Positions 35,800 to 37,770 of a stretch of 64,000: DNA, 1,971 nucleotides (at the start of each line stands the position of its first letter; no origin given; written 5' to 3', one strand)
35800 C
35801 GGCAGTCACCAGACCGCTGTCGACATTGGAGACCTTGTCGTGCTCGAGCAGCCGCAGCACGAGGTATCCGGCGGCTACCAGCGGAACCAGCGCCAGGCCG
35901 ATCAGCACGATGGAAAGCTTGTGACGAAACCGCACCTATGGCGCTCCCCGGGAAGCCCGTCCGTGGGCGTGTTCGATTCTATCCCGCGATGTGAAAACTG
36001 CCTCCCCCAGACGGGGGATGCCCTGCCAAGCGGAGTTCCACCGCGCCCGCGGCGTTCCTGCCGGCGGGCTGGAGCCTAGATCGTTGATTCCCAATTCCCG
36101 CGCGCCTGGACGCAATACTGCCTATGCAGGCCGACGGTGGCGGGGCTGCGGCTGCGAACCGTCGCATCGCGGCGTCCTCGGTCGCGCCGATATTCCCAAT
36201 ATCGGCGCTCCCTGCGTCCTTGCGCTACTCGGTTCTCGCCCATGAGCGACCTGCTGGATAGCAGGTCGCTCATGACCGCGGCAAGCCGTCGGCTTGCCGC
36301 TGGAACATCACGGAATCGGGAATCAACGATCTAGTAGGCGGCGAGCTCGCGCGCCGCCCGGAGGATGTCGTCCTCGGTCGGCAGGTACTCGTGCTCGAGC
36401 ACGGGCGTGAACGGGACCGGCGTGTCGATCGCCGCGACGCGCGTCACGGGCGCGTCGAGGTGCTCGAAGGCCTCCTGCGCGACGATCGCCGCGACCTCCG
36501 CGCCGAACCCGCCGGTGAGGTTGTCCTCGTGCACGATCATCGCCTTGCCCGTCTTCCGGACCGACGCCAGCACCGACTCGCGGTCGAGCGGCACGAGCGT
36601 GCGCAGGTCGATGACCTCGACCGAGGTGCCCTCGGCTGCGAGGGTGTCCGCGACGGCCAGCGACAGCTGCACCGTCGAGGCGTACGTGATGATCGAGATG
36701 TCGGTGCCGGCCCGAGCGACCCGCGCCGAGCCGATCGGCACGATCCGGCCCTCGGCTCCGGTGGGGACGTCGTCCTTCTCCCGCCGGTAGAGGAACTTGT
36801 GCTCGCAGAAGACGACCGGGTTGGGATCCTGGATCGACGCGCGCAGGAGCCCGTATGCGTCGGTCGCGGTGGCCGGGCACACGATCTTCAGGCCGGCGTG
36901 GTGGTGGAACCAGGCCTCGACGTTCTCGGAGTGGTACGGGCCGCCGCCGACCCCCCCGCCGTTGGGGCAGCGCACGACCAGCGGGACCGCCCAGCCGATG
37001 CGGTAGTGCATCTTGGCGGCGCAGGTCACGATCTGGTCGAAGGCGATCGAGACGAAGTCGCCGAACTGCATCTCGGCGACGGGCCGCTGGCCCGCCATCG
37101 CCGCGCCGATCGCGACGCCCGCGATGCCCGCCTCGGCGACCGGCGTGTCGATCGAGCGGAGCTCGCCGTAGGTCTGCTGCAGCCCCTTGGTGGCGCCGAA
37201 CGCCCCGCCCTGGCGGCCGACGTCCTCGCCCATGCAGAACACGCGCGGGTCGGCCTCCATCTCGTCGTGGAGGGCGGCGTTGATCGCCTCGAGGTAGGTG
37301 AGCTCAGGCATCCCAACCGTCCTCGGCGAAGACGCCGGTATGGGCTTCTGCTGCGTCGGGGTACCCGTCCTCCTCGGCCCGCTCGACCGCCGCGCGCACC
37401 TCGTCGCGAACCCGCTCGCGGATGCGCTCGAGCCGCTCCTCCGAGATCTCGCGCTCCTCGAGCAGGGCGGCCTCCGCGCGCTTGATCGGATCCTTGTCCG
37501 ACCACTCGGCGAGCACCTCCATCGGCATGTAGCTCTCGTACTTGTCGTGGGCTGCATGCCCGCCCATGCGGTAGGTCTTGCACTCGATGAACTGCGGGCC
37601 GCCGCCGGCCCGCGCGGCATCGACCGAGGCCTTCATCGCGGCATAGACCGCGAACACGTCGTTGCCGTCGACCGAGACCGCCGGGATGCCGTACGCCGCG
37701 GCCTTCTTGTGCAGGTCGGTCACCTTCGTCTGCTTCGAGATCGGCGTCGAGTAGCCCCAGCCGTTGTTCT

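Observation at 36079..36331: The repeat family shows stem covariation with conserved unpaired blocks, the signature of a selected secondary structure (possible novel structured RNA)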

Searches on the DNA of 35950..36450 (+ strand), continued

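Call 73: search_with_rna_model(model_id=R1, sources=[L126, L127, L128, L129, L130, L131, L132, L133, L134, L135, L136, L137, L138, L139, L140, L141, L142, L143, L144, L145, L146, L147, L148, L149, L150, L151, L152, L153, L154, L155, L156, L157, L158, L159, L160, L161, L162, L163, L164, L165, L166, L167, L168, L169, L170, L171, L172, L173, L174, L175, L176, L177, L178, L179, L180, L181, L182, L183, L184, L185, L186, L187, L188, L189, L190, L191, L192, L193, L194, L195, L196, L197, L198, L199, L200, L201, L202, L203, L204, L205, L206, L207, L208, L209, L210, L211, L212, L213, L214, L215, L216, L217, L218, L219, L220, L221, L222, L223, L224, L225], max_evalue=0.00001, make_alignment=true)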
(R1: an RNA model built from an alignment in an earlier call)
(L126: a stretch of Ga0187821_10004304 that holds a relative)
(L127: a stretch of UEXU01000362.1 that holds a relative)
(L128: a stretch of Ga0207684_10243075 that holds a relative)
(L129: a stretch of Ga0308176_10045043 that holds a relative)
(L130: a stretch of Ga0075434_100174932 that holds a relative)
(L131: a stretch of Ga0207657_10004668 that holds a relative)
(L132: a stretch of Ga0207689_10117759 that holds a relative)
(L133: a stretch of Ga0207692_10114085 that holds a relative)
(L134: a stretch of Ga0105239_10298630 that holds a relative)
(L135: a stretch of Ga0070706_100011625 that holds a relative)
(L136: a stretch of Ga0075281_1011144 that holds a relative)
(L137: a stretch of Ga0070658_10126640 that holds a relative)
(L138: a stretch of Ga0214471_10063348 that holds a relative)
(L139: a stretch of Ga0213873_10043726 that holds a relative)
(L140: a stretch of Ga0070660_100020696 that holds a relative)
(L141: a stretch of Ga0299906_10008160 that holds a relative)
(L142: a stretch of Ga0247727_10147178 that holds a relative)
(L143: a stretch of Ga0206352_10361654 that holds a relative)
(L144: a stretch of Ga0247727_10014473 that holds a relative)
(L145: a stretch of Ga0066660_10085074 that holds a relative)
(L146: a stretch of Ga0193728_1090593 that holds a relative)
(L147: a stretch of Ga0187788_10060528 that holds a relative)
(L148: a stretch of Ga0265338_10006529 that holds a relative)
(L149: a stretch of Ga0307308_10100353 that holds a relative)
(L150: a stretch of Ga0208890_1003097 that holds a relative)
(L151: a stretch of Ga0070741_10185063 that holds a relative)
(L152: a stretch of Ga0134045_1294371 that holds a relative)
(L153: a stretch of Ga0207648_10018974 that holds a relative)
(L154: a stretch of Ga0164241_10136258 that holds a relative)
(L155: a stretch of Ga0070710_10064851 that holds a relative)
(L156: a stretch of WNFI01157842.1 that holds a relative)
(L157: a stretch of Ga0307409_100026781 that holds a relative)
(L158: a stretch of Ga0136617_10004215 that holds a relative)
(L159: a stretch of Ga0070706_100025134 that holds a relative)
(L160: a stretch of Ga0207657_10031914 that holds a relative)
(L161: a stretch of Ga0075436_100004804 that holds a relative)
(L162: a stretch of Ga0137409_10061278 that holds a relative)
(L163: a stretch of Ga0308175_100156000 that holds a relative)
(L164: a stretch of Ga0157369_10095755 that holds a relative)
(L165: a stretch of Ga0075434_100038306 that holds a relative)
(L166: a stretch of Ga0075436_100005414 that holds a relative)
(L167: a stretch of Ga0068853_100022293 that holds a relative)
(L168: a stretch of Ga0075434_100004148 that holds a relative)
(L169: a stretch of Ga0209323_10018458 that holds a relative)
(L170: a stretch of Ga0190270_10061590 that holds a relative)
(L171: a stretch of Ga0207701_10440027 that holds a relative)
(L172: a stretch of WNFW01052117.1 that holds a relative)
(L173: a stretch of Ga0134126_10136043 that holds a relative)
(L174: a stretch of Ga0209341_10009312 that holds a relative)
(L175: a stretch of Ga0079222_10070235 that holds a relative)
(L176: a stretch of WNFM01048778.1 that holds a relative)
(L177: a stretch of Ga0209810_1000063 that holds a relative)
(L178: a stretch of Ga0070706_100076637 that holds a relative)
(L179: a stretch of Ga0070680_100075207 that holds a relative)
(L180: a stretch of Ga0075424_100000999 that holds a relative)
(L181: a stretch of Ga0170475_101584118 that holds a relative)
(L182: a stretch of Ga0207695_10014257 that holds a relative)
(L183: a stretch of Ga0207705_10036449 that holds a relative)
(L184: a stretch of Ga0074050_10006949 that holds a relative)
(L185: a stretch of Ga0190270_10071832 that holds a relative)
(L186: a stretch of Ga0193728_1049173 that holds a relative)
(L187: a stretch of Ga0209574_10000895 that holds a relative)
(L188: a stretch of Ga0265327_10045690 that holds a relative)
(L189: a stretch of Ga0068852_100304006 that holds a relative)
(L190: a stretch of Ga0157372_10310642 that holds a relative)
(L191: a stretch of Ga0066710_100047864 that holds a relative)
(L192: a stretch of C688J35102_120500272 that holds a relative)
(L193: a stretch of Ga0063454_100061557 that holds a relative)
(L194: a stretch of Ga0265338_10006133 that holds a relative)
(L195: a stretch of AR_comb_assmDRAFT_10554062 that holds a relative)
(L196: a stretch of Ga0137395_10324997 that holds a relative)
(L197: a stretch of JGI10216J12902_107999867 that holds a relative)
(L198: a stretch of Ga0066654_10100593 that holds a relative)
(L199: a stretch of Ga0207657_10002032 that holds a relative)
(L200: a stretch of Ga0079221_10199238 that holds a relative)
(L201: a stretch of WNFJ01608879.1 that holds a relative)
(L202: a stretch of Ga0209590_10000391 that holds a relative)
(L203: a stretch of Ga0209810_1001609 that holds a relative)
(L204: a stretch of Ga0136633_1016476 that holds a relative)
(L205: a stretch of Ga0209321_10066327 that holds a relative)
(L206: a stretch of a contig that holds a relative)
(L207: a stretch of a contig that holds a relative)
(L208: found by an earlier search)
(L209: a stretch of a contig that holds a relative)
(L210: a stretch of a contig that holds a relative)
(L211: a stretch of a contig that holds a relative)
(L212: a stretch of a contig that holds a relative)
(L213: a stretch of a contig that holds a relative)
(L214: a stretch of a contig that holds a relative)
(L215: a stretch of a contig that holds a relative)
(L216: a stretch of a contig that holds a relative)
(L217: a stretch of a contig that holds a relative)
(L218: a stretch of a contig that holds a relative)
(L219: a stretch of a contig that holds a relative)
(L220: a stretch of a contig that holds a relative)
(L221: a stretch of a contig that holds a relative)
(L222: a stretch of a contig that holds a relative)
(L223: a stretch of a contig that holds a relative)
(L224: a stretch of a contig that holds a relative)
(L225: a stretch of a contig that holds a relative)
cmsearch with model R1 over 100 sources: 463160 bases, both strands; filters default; matches with E-value up to 0.00001: 99.
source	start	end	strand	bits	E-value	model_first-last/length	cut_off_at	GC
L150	1304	1416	-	134.2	4.1e-29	1-115/115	no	0.7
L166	4130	4246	+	129.7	4.7e-28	1-115/115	no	0.69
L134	460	573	-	125.8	4.3e-27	1-115/115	no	0.68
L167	2367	2480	-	125.7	4.5e-27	1-115/115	no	0.68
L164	3034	3147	+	125.6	4.7e-27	1-115/115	no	0.69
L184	2369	2481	-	125.3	5.4e-27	1-115/115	no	0.67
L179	1551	1664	-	121.9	3.6e-26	1-115/115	no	0.72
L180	1861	1973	-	120.7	6.9e-26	1-115/115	no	0.67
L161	8245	8357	-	119.2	1.6e-25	1-115/115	no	0.71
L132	778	890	-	117.9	3.2e-25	1-115/115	no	0.68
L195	1534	1646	-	117.7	3.6e-25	1-115/115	no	0.66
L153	1203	1316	-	116.1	8.9e-25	1-115/115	no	0.66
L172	1826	1940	+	114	2.8e-24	1-115/115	no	0.66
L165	683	795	+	113.6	3.4e-24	1-115/115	no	0.72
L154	1339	1453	+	113.5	3.8e-24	1-115/115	no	0.68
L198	6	120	-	113.2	4.4e-24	1-115/115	no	0.69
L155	1593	1708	-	108.8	4.8e-23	1-115/115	no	0.71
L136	472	586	-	108.7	5.2e-23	1-115/115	no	0.73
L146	1201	1317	-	108.6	5.5e-23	1-115/115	no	0.7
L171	74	188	-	107.5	9.9e-23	1-115/115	no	0.69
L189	1099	1214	-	106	2.3e-22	1-115/115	no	0.66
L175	462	572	-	105.8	2.6e-22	1-115/115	no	0.68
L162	2162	2276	+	105.6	2.8e-22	1-115/115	no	0.69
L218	119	233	-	105.6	3e-22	1-115/115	no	0.66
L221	1288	1400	+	105.4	3.2e-22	1-115/115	no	0.66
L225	283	397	+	104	7e-22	1-115/115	no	0.69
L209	541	655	+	103.7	8.3e-22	1-115/115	no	0.66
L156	622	734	+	102.9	1.3e-21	1-115/115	no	0.7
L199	12422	12536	+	102.8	1.4e-21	1-115/115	no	0.7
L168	7026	7139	-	101.9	2.2e-21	1-115/115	no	0.7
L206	9327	9440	-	101.3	3e-21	1-115/115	no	0.68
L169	4482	4596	+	100.8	4.1e-21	1-115/115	no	0.7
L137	256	370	-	100.5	4.7e-21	1-115/115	no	0.7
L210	1504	1618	-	100.5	4.7e-21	1-115/115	no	0.7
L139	705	819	+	99.4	8.6e-21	1-115/115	no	0.74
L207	169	283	-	98.6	1.4e-20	1-115/115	no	0.7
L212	143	257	+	98.3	1.6e-20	1-115/115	no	0.7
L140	992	1105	+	96.9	3.6e-20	1-115/115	no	0.7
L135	5145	5259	-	96.2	5.1e-20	1-115/115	no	0.67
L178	405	519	-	95.9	6.2e-20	1-115/115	no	0.65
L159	4198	4312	-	95.7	6.9e-20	1-115/115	no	0.67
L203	870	982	+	95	1e-19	1-115/115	no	0.64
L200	662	774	+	94.4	1.4e-19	1-115/115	no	0.66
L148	2726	2840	-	94.3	1.5e-19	1-115/115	no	0.66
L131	9241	9355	+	94.1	1.6e-19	1-115/115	no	0.7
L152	367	481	+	93.7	2e-19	1-115/115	no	0.7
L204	2758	2872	+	93.3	2.6e-19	1-115/115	no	0.67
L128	1384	1498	-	92.9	3.2e-19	1-115/115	no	0.64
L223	5071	5184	-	91.4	7.2e-19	1-115/115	no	0.71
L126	3531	3642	+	91.1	8.8e-19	1-115/115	no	0.71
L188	230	344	-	90.4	1.3e-18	1-115/115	no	0.7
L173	1176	1287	-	89.9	1.6e-18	1-115/115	no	0.71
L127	1242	1356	-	89.6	2e-18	1-115/115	no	0.67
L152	899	1013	+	89.4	2.2e-18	1-115/115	no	0.7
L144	5249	5363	-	88.3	4.1e-18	1-115/115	no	0.7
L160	2124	2239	+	88.1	4.4e-18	1-115/115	no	0.69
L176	703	816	-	88.1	4.5e-18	1-115/115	no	0.64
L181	1285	1400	+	88.1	4.6e-18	1-115/115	no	0.72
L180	6399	6509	-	86.7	9.7e-18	1-115/115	no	0.69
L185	395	508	+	86.7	9.7e-18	1-115/115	no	0.69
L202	10185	10299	+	86.6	1e-17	1-115/115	no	0.69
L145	575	689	-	85.7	1.7e-17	1-115/115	no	0.72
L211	3308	3422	+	85.6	1.8e-17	1-115/115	no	0.62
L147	690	803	+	85.6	1.8e-17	1-115/115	no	0.71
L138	1314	1428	+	83.6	5.5e-17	1-115/115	no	0.7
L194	3072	3186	-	81.3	2e-16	1-115/115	no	0.72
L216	1778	1890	-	79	6.8e-16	1-115/115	no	0.67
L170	824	937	-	76.4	2.9e-15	1-115/115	no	0.74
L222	1603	1717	-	76.2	3.2e-15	1-115/115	no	0.73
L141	4121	4234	+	75.9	3.8e-15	1-115/115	no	0.66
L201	1018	1132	-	75.4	4.9e-15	1-115/115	no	0.68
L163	1558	1672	+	73.6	1.3e-14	1-115/115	no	0.72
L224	189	302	-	73.6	1.3e-14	1-115/115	no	0.75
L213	1258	1372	-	73.1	1.8e-14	1-115/115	no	0.71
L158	219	333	-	73.1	1.8e-14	1-115/115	no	0.78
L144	12516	12629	-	71.8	3.7e-14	1-115/115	no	0.61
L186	1972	2052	-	70.9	6.1e-14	37-115/115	5'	0.69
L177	4781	4875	-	70.4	7.8e-14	1-115/115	no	0.72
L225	855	969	+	70.1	9.5e-14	1-115/115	no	0.74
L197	4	95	-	69.8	1.1e-13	13-104/115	no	0.7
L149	772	865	+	69.4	1.4e-13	1-115/115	no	0.71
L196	381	493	+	68.6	2.2e-13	1-115/115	no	0.73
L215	891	1005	+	66.3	7.6e-13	1-115/115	no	0.73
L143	413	524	-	65.6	1.1e-12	1-115/115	no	0.72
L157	1325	1436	+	65.6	1.1e-12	1-115/115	no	0.66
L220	4492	4606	+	64.5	2e-12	1-115/115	no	0.71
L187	3573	3684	-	61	1.4e-11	1-115/115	no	0.66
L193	1468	1559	+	60.8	1.6e-11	13-104/115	no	0.7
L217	1098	1270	+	60.1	2.3e-11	1-115/115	no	0.67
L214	1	81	+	59.1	4e-11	33-115/115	5'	0.73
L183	1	86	+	52.7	1.4e-09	30-115/115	5'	0.67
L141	7798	7894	+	51.4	2.8e-09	1-115/115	no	0.68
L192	447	540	-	51.1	3.3e-09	1-115/115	no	0.7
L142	1902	2060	+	49.7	7.1e-09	1-115/115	no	0.69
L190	924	1095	-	47.4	2.6e-08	1-115/115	no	0.7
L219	6291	6462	-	47.4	2.6e-08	1-115/115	no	0.7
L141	3043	3157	+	45.3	8.3e-08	1-115/115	no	0.74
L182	4466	4637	+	42.8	3.3e-07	1-115/115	no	0.65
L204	3325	3478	+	38.5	3.5e-06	1-115/115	no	0.63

Alignment A7: 99 matches aligned to the model, 213 columns, each read 5' to 3' on its own strand. Consensus structure (alignment columns), stored with it:
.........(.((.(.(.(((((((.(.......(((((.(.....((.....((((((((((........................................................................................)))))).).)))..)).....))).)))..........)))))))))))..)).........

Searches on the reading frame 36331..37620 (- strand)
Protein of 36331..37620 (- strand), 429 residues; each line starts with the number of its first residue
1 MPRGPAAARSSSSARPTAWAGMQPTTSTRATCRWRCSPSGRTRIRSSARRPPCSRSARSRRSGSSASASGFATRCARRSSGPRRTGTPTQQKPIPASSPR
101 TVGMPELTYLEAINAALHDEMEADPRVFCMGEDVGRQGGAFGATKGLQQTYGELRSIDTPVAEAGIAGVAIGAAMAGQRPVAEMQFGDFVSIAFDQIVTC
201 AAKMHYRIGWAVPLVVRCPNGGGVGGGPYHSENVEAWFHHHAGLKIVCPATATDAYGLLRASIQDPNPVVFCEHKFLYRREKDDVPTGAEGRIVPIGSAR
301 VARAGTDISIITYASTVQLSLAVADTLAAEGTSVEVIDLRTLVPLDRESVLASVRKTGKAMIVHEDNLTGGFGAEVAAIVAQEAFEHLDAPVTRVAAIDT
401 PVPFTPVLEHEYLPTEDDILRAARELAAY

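Call 35: find_encoding_contigs(protein=window:36331-37620:-, flank=3000, max_places=8)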
Protein window:36331-37620:- (429 aa): no gene with exactly this product is on record in the collection.

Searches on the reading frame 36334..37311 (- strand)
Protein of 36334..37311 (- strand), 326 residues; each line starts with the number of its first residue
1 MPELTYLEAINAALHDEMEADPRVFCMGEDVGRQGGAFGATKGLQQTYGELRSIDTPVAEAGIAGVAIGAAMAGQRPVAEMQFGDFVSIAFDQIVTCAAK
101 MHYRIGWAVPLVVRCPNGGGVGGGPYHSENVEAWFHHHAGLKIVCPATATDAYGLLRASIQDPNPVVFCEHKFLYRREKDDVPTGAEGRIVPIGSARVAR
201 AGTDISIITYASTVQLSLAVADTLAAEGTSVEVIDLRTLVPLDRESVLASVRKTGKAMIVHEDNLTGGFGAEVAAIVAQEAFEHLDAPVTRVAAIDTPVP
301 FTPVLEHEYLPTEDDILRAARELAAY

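Call 39: find_encoding_contigs(protein=window:36334-37311:-, flank=3000, max_places=8)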
Protein seq(326 aa) (326 aa): 5 contigs read that carry it; 5 places shown.
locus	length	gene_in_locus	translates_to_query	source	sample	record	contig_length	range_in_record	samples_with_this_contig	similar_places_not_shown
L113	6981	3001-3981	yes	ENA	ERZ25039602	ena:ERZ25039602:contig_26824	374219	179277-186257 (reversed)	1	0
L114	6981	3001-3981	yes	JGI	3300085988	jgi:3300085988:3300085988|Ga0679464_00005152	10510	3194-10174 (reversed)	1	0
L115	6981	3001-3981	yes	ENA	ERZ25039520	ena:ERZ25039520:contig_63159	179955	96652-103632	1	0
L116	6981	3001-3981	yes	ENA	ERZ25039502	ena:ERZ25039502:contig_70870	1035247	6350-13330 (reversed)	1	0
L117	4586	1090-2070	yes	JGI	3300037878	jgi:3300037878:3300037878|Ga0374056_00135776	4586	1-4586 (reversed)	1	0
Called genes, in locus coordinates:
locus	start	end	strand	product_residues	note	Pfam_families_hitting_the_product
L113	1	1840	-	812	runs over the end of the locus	PF13428:TPR_14 (faint), PF13432:TPR_16 (faint), PF07719:TPR_2 (faint), PF00535:Glycos_transf_2, PF24575:TPR_Slam (faint), PF14559:TPR_19 (weak)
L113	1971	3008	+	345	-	PF00676:E1_dh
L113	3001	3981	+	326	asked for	PF02779:Transket_pyr, PF02780:Transketolase_C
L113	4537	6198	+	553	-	PF01590:GAF, PF13185:GAF_2, PF13492:GAF_3 (weak), PF00990:GGDEF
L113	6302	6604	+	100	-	-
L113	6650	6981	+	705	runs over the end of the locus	PF13089:PP_kinase_N, PF02503:PP_kinase, PF17941:PP_kinase_C_1, PF13091:PLDc_2 (faint), PF13090:PP_kinase_C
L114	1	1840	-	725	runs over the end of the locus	?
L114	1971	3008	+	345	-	PF00676:E1_dh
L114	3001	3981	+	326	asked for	PF02779:Transket_pyr, PF02780:Transketolase_C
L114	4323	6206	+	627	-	PF01590:GAF, PF13185:GAF_2, PF13492:GAF_3 (weak), PF00990:GGDEF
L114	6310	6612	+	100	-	-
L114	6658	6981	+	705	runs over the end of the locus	PF13089:PP_kinase_N, PF02503:PP_kinase, PF17941:PP_kinase_C_1, PF13091:PLDc_2 (faint), PF13090:PP_kinase_C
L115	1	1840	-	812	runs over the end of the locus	PF13424:TPR_12 (faint), PF13428:TPR_14 (faint), PF13432:TPR_16 (faint), PF00515:TPR_1 (faint), PF07719:TPR_2 (faint), PF13181:TPR_8 (faint), PF00535:Glycos_transf_2, PF14559:TPR_19 (weak), +2 more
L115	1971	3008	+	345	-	PF00676:E1_dh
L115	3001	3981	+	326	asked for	PF02779:Transket_pyr, PF02780:Transketolase_C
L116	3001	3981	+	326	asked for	PF02779:Transket_pyr, PF02780:Transketolase_C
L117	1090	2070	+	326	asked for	PF02779:Transket_pyr, PF02780:Transketolase_C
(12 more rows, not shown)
